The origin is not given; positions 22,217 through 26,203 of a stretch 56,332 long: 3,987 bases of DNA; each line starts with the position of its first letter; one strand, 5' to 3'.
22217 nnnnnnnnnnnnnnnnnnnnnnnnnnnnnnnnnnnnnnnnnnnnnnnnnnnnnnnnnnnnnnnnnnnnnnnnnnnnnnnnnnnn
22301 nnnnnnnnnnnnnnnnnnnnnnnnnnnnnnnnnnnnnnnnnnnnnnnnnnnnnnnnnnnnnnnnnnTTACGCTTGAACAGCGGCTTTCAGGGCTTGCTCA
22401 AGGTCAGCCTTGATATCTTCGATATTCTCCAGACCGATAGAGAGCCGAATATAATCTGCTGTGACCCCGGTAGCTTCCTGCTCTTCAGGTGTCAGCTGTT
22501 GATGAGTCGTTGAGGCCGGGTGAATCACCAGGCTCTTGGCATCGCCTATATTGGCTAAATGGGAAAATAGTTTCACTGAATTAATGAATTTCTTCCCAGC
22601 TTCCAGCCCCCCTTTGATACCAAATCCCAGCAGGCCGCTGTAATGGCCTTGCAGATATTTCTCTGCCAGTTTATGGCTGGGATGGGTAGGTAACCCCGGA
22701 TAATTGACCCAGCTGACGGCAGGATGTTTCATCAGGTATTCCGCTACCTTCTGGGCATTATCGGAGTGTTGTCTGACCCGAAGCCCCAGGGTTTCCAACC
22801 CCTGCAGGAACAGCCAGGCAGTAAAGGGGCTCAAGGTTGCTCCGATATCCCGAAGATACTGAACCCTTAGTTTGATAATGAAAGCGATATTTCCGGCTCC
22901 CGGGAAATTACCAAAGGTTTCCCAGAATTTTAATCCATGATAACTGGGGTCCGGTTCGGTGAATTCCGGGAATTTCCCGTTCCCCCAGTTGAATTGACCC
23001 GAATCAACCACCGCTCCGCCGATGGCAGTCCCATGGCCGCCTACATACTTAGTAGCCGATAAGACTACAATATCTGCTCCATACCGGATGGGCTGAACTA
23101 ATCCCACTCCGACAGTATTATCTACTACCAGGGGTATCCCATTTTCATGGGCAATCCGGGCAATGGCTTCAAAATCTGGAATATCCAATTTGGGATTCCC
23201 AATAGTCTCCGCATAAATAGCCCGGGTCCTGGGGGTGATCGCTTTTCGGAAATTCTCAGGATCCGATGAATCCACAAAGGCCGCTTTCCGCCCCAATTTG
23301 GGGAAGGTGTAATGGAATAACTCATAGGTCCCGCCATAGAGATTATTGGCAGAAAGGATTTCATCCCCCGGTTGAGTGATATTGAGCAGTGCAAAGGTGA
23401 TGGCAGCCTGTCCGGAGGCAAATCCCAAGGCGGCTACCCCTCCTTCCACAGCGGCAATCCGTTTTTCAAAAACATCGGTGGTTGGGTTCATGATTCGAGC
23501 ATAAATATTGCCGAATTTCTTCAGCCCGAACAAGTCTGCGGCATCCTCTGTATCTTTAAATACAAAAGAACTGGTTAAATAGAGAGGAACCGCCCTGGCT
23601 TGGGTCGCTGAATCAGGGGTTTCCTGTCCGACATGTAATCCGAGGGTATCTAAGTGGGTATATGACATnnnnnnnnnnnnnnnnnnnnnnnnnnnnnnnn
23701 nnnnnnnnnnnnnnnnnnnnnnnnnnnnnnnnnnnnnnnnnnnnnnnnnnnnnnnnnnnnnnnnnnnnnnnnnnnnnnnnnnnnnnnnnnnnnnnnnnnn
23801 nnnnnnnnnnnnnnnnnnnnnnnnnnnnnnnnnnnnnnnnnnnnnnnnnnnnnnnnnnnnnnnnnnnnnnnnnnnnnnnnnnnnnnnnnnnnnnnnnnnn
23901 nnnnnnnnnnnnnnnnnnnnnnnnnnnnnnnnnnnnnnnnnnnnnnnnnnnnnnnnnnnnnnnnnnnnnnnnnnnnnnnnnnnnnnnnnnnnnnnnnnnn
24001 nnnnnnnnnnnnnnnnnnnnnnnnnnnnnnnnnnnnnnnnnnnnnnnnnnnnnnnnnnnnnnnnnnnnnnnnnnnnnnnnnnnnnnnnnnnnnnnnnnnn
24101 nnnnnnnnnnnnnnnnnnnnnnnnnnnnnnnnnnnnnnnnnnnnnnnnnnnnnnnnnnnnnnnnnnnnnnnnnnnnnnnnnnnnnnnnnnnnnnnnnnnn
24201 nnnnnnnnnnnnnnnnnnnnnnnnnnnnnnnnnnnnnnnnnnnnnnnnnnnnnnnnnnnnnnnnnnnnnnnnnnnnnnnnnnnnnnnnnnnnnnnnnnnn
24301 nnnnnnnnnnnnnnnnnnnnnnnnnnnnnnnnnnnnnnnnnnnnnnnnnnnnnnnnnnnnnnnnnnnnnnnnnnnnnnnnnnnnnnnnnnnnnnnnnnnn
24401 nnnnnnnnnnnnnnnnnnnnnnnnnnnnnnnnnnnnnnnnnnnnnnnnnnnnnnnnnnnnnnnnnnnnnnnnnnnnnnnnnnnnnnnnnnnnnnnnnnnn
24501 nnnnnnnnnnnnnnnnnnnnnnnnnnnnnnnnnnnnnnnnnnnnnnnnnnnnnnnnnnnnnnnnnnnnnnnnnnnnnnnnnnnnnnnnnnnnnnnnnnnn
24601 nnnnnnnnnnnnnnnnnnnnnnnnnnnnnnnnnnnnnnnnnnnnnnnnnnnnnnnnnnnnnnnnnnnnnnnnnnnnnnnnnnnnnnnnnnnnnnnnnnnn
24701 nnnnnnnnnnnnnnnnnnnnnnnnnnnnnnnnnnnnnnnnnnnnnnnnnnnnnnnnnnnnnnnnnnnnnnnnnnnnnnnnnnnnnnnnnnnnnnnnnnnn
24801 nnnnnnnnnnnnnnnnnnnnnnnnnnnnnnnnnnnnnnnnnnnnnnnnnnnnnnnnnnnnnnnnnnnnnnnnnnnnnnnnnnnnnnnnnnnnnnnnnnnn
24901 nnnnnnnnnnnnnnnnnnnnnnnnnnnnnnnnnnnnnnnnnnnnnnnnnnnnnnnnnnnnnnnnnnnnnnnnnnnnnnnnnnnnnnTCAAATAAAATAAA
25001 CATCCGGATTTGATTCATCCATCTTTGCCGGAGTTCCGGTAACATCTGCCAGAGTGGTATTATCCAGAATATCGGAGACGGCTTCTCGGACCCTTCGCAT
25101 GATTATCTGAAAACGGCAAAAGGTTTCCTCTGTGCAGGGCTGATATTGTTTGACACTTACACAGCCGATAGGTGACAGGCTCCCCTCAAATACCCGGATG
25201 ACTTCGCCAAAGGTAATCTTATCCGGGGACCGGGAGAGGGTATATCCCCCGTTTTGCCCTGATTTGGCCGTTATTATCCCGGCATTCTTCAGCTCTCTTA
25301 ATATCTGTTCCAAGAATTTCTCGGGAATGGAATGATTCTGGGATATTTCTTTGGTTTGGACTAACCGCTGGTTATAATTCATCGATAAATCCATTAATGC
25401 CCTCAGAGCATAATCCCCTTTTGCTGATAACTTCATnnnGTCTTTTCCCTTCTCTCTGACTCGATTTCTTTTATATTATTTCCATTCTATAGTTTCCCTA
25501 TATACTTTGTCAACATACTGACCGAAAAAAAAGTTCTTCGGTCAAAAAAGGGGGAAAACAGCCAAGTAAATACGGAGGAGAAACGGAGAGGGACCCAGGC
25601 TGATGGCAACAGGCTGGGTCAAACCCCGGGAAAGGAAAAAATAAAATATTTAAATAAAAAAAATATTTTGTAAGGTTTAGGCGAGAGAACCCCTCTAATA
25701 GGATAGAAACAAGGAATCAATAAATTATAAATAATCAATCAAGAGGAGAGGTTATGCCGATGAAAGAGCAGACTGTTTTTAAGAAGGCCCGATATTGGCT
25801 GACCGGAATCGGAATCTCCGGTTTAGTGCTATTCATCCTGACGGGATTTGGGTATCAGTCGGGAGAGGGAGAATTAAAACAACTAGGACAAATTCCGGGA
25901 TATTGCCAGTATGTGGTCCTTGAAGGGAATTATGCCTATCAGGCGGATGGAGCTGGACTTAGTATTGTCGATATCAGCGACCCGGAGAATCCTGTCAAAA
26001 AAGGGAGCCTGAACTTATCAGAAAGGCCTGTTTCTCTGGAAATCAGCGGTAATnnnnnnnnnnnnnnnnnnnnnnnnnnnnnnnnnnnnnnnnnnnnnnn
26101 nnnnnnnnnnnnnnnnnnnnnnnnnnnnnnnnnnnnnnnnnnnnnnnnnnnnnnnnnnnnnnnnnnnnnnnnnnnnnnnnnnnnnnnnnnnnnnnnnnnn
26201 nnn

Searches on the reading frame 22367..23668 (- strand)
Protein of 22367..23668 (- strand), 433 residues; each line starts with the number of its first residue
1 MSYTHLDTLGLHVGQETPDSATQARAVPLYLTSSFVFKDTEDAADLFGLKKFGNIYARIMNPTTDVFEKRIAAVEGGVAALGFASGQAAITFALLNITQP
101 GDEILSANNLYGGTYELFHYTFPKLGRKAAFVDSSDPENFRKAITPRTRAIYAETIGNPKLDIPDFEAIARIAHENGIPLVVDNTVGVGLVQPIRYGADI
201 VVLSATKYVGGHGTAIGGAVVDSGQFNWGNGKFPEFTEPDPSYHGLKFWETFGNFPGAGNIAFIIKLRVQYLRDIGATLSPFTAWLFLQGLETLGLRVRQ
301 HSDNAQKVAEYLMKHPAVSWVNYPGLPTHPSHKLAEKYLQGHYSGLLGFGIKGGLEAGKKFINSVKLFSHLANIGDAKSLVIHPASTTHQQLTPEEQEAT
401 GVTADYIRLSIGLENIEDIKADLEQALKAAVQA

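Call 26: search_protein_families(library=ncbifam, proteins=[window:22367-23668:-], max_evalue=0.00001)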
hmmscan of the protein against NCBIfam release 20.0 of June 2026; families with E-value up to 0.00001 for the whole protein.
window:22367-23668:- (433 aa): 43 families (the best 25 are shown)
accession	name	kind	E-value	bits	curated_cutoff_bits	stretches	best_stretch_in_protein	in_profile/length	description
NF006096.0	PRK08248.1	equivalog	1.6e-200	666.2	726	1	5-431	8-429/431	homocysteine synthase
TIGR01326.1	OAH_OAS_sulfhy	subfamily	4.8e-198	658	495.1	1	5-428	1-418/418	O-acetylhomoserine aminocarboxypropyltransferase/cysteine synthase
NF005872.0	PRK07812.1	equivalog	1.1e-185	617.4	703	1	6-431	17-436/439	bifunctional o-acetylhomoserine/o-acetylserine sulfhydrylase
NF004650.0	PRK05994.1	equivalog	3.2e-163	543.5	667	1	5-429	7-426/427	O-acetylhomoserine aminocarboxypropyltransferase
NF004757.0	PRK06084.1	equivalog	9.2e-160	532.1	790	1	6-430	3-423/425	bifunctional O-acetylhomoserine aminocarboxypropyltransferase/cysteine synthase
NF006004.0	PRK08134.1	equivalog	9.4e-156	518.8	636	1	3-432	6-430/433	O-acetylhomoserine aminocarboxypropyltransferase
NF004125.0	PRK05613.1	equivalog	5.7e-137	456.7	765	1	7-429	15-436/437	O-acetylhomoserine/O-acetylserine sulfhydrylase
NF005215.0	PRK06702.1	equivalog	3e-124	415.2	709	1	16-429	16-424/432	bifunctional O-acetylhomoserine aminocarboxypropyltransferase/cysteine synthase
NF006003.0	PRK08133.1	equivalog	3.4e-115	384.9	522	2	4-226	10-231/396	O-succinylhomoserine sulfhydrylase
NF005695.0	PRK07503.1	equivalog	7.3e-110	367.4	666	2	8-223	12-227/403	methionine gamma-lyase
TIGR01328.1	met_gam_lyase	equivalog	1.9e-109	366.1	549.7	2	5-221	3-219/391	methionine gamma-lyase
TIGR01325.1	O_suc_HS_sulf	equivalog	1.3e-108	363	510.05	2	8-227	2-220/380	O-succinylhomoserine sulfhydrylase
NF004876.0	PRK06234.1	subfamily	2e-100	336.6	666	2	8-226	11-231/400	methionine gamma-lyase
NF005871.0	PRK07811.1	equivalog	7.3e-97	324.4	513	2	3-223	10-223/389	cystathionine gamma-synthase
NF005696.0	PRK07504.1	equivalog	1.9e-95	320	675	2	26-226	29-230/397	O-succinylhomoserine sulfhydrylase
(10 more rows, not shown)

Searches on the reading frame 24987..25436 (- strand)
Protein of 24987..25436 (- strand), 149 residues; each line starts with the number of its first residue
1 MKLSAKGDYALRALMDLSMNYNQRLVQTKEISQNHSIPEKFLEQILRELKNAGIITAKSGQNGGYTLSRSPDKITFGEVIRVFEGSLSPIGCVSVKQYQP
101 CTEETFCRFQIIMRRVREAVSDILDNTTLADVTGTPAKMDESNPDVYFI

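Call 10: search_protein_families(library=pfam, proteins=[window:24987-25436:-], max_evalue=0.01)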
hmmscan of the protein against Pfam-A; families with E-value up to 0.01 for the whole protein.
window:24987-25436:- (149 aa): 2 families
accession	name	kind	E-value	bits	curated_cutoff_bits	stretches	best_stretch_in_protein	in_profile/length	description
PF02082.26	Rrf2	-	6.3e-40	136.8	30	1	3-133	1-130/132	Iron-dependent Transcriptional regulator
PF03444.21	HrcA_DNA-bdg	-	0.0012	19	21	1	8-66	7-64/79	Winged helix-turn-helix transcription repressor, HrcA DNA-binding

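Call 82: search_solved_structures(query=window:24987-25436:-, max_evalue=0.00001, show_alignments=2)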
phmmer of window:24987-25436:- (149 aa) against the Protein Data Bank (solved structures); distinct sequences matched with E-value up to 0.00001: 13.
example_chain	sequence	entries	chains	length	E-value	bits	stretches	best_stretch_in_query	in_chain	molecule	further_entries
4cic_A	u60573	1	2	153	1.6e-23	86.4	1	1-136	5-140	TRANSCRIPTIONAL REGULATOR, BADM/RRF2 FAMILY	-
2y75_A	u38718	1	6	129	1e-22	83.7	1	1-133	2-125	HTH-TYPE TRANSCRIPTIONAL REGULATOR CYMR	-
3lwf_A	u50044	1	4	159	8e-20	74.4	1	1-133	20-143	Putative transcriptional regulator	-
3t8r_A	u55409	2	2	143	5.4e-18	68.4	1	1-130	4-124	Staphylococcus aureus CymR | Staphylococcus aureus CymR (oxidized form)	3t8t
7zpn_A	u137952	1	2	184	4.9e-12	49.1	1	1-89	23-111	HTH-type transcriptional regulator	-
4hf1_A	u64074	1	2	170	8.5e-12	48.4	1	1-135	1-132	HTH-type transcriptional regulator IscR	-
4hf0_A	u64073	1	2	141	1.1e-11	48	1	1-89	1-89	HTH-type transcriptional regulator IscR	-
5n07_A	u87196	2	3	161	1.6e-11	47.5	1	1-137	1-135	HTH-type transcriptional repressor NsrR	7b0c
4chu_A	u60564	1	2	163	2.3e-11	47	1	2-134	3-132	HTH-TYPE TRANSCRIPTIONAL REGULATOR ISCR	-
4hf2_A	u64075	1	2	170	6e-11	45.6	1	1-135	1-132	HTH-type transcriptional regulator IscR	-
6hsd_A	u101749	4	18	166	4.2e-09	39.7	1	1-146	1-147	Rrf2 family transcriptional regulator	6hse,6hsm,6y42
5n08_A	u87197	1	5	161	2.6e-08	37.1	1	1-137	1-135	HTH-type transcriptional repressor NsrR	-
6y45_A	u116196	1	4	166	9.9e-08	35.2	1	1-146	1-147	Rrf2 family transcriptional regulator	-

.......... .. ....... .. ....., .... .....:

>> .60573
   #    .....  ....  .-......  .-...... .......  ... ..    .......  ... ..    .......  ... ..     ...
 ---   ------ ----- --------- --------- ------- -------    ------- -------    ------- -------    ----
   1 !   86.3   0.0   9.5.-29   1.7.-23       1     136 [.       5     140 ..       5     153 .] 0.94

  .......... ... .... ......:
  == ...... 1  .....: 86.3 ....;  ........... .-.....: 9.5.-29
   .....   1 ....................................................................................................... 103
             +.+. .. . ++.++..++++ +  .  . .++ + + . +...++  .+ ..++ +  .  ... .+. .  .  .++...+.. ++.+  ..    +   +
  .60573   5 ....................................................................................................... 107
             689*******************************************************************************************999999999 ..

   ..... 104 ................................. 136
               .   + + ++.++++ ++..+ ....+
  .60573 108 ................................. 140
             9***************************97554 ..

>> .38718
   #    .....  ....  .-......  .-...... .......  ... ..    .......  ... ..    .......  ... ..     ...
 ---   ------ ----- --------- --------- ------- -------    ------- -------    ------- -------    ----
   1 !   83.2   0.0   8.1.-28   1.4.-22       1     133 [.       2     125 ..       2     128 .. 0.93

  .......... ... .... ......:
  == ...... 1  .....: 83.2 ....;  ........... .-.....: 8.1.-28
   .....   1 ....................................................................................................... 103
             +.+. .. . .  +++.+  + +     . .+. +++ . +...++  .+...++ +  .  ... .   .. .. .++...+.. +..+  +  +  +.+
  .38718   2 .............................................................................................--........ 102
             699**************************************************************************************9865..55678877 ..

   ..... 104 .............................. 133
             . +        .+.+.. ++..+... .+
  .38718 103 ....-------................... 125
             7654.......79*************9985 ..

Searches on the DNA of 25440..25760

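Call 52: search_rna_families(source=window, start=25440, end=25760, threshold=evalue, max_evalue=10)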
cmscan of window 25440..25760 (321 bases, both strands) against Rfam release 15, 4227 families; matches with E-value up to 10: 3.
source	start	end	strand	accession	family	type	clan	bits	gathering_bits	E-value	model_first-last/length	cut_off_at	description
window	25440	25592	-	RF01005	MIR530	Gene; miRNA;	-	14.9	85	2.9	1-164/172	3'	MIR530 microRNA precursor family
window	25440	25553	-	RF04128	MIR8562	Gene; miRNA;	-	12.4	211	6.8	1-124/242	3'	MIR8562 microRNA precursor family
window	25440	25712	+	RF02267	Vax2os1_2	Gene; lncRNA;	-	4.7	55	2.3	227-466/466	5'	Vax2os1 conserved region 2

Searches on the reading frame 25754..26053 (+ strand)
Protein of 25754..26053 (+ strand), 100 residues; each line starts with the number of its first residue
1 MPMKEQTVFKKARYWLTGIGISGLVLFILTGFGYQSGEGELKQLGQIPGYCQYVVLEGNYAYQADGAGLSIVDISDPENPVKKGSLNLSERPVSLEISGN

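Call 66: search_protein_families(library=ncbifam, proteins=[window:25754-26053:+], max_evalue=1)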
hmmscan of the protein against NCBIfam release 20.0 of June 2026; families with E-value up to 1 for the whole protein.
window:25754-26053:+ (100 aa): 1 family
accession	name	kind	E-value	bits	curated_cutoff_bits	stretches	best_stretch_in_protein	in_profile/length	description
NF007946.0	PRK10665.1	equivalog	0.13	13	181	1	11-42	15-46/112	P-II family nitrogen regulator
